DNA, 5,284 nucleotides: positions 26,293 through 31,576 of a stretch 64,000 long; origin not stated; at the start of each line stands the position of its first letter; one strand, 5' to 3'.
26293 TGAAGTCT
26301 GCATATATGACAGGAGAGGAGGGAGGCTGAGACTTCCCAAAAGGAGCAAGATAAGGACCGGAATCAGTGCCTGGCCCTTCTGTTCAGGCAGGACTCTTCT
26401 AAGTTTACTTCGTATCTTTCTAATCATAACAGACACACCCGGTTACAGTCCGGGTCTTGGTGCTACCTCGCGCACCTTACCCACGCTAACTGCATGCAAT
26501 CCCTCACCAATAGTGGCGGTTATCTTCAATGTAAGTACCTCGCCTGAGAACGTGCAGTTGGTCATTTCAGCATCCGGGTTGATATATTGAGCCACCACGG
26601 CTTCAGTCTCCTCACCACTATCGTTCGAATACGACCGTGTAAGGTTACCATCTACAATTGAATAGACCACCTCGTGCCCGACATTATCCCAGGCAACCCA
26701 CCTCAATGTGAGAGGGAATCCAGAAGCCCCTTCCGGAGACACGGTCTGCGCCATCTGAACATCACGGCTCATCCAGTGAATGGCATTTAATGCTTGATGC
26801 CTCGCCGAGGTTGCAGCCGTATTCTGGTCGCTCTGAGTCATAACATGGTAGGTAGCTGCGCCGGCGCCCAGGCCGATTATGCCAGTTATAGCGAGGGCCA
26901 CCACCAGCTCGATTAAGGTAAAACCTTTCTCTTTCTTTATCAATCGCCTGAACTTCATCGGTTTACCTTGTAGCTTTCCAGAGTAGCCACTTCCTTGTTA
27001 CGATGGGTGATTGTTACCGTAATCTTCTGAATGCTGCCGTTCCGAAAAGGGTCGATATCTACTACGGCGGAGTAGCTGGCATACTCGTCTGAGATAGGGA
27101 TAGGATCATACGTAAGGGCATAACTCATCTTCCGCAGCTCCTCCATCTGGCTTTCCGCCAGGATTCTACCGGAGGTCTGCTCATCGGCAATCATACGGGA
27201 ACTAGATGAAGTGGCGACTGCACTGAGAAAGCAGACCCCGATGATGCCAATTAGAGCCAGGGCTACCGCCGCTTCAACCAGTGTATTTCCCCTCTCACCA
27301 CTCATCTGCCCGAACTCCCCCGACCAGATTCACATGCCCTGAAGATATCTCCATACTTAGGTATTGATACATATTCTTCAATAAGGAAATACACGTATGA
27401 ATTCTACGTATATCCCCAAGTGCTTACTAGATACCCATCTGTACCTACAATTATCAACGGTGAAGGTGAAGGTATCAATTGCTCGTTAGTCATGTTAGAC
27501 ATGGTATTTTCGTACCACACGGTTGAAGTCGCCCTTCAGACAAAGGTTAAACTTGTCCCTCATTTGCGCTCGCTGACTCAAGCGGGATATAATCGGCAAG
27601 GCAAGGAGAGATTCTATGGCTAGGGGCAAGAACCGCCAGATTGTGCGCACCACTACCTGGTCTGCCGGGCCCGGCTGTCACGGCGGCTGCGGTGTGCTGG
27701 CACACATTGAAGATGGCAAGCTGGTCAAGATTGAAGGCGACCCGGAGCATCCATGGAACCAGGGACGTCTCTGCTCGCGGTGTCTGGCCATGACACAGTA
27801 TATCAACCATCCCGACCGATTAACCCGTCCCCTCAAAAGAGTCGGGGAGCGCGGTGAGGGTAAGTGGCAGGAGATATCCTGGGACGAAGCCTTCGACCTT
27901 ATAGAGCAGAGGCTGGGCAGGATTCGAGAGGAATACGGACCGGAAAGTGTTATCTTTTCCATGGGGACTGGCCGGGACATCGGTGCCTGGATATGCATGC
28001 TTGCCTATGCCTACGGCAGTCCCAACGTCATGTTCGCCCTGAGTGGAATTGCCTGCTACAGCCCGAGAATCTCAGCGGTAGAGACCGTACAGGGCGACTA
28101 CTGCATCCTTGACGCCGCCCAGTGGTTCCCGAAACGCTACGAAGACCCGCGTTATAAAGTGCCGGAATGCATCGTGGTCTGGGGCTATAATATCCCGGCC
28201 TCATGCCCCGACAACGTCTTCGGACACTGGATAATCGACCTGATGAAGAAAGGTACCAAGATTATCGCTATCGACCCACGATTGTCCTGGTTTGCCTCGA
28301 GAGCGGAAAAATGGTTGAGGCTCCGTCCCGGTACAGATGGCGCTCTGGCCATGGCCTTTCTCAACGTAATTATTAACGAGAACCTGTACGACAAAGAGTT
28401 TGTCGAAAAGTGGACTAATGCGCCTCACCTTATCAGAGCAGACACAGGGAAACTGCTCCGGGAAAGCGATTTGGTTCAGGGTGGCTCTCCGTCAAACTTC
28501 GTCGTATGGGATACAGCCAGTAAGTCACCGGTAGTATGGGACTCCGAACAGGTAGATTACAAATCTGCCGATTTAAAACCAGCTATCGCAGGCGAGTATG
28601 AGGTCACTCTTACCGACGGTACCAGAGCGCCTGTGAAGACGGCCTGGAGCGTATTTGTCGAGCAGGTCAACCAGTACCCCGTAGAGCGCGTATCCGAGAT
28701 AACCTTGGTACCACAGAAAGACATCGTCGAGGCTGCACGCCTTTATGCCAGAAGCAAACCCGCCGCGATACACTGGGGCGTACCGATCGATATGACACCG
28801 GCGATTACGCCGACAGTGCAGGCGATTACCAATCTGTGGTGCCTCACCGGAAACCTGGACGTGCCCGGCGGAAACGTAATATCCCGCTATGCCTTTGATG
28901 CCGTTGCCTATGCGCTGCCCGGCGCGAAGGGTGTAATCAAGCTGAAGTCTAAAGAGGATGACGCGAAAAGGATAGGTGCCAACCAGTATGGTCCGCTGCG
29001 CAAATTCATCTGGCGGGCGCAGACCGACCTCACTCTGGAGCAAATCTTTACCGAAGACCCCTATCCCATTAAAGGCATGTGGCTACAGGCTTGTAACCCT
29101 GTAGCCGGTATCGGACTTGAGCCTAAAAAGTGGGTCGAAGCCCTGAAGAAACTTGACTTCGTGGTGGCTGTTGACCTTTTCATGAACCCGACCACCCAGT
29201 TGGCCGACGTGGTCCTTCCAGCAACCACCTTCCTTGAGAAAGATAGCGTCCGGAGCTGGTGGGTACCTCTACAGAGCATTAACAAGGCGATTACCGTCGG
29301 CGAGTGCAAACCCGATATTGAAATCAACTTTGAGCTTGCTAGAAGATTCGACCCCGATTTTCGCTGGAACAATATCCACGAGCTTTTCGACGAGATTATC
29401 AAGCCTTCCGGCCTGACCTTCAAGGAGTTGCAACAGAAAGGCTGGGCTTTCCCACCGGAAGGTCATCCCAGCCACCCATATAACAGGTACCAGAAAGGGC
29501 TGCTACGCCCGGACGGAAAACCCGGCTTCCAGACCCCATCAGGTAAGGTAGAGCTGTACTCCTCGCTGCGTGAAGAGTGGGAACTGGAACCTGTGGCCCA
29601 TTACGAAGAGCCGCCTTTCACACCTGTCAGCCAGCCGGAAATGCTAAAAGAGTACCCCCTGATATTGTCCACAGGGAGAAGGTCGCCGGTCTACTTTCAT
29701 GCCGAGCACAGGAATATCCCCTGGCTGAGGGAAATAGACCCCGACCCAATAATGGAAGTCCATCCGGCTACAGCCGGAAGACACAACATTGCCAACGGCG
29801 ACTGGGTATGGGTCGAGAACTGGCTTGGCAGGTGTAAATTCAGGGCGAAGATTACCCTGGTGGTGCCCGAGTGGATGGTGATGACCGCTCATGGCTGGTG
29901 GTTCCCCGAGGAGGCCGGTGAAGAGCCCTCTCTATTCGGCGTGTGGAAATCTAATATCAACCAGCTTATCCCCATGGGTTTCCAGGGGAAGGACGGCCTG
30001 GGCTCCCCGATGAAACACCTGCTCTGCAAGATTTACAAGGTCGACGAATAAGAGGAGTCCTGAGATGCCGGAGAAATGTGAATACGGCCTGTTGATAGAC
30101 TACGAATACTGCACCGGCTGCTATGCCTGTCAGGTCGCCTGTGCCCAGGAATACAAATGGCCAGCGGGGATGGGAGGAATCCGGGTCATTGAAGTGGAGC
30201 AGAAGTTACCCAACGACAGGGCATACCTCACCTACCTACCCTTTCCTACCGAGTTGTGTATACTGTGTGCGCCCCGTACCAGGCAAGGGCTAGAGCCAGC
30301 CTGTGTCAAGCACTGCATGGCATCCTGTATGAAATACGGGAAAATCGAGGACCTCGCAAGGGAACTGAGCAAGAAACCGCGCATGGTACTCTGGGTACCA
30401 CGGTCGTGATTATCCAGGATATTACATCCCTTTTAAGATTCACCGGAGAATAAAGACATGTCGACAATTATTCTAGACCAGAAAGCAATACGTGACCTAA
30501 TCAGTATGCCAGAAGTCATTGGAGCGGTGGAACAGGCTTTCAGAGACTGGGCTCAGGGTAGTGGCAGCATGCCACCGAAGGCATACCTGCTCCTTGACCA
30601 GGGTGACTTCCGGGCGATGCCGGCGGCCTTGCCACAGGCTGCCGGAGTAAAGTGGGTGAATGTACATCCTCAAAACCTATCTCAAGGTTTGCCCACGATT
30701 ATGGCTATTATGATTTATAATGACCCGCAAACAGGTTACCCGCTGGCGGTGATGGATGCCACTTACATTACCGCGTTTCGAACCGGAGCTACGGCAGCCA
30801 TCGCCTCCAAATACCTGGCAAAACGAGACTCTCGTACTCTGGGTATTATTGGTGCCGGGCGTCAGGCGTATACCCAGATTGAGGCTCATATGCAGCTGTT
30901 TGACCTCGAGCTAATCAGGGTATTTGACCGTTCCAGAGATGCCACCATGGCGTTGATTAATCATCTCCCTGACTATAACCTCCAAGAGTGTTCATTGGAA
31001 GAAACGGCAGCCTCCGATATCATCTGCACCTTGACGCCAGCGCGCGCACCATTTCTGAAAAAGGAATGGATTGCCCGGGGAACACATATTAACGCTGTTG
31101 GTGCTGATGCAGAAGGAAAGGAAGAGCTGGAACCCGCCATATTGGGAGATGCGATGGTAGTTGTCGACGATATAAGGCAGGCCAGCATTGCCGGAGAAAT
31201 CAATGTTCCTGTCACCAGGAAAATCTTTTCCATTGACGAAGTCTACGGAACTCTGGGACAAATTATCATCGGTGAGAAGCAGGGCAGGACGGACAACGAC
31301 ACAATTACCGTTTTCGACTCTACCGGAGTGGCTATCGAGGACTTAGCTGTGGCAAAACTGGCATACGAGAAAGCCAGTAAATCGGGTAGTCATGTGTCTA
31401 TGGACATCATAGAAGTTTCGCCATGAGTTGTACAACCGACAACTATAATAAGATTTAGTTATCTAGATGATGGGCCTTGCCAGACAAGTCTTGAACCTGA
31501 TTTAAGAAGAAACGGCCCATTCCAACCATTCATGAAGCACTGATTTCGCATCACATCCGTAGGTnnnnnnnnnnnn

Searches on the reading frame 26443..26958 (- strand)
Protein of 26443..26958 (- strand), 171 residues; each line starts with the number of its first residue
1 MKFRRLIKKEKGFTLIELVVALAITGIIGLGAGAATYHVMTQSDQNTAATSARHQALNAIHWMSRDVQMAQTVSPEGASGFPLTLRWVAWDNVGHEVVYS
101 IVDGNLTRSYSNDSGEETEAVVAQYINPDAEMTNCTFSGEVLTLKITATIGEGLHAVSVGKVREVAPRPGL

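Call 35: search_protein_families(library=pfam, proteins=[window:26443-26958:-], max_evalue=0.001)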
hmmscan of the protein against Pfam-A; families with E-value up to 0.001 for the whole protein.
window:26443-26958:- (171 aa): 1 family
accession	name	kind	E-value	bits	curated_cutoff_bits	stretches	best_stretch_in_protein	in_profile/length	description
PF07963.17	N_methyl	-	4e-09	36.1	21.2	1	8-32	2-26/27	Prokaryotic N-terminal methylation motif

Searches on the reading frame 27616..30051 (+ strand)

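Call 35: search_protein_families(library=pfam, proteins=[window:27616-30051:+], max_evalue=0.001)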
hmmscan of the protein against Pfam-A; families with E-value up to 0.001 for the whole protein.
window:27616-30051:+ (811 aa): 3 families
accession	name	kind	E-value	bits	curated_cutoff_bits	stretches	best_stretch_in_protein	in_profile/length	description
PF00384.28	Molybdopterin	-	5.6e-41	141.2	24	1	68-576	1-352/353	Molybdopterin oxidoreductase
PF01568.27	Molydop_binding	-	1.3e-16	61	26.8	1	682-785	1-93/110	Molydopterin dinucleotide binding domain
PF04879.21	Molybdop_Fe4S4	-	1.2e-14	54.4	22.7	1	13-65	3-55/55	Molybdopterin oxidoreductase Fe4S4 domain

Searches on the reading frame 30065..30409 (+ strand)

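Call 91: search_protein_families(library=pfam, proteins=[window:30065-30409:+], max_evalue=0.0001)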
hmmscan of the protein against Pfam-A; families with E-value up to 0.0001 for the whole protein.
window:30065-30409:+ (114 aa): 2 families
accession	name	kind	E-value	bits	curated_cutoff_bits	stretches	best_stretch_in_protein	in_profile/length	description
PF12797.12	Fer4_2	-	3.9e-05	23.8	24.5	1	9-26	3-20/22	4Fe-4S binding domain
PF13247.11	Fer4_11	-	9e-05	23.1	26.2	0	44-93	50-99/100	4Fe-4S dicluster domain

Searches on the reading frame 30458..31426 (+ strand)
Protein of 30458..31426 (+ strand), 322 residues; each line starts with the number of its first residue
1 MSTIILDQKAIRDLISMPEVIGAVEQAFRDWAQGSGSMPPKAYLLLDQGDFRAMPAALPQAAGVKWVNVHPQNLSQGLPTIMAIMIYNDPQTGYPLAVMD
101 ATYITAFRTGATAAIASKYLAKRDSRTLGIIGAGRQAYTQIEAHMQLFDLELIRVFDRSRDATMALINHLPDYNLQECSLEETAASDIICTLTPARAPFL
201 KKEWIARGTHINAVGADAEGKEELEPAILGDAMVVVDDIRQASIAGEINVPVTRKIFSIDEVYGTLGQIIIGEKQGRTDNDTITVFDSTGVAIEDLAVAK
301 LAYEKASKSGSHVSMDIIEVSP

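Call 35: search_protein_families(library=pfam, proteins=[window:30458-31426:+], max_evalue=0.001)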
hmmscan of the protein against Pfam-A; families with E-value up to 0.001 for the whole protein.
window:30458-31426:+ (322 aa): 2 families
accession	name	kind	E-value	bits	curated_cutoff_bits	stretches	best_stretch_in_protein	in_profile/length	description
PF02423.21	OCD_Mu_crystall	-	1.9e-99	333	24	1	3-308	3-312/314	Ornithine cyclodeaminase/mu-crystallin family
PF01488.26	Shikimate_DH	-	7.5e-05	23.3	24.3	1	115-209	2-99/138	Shikimate / quinate 5-dehydrogenase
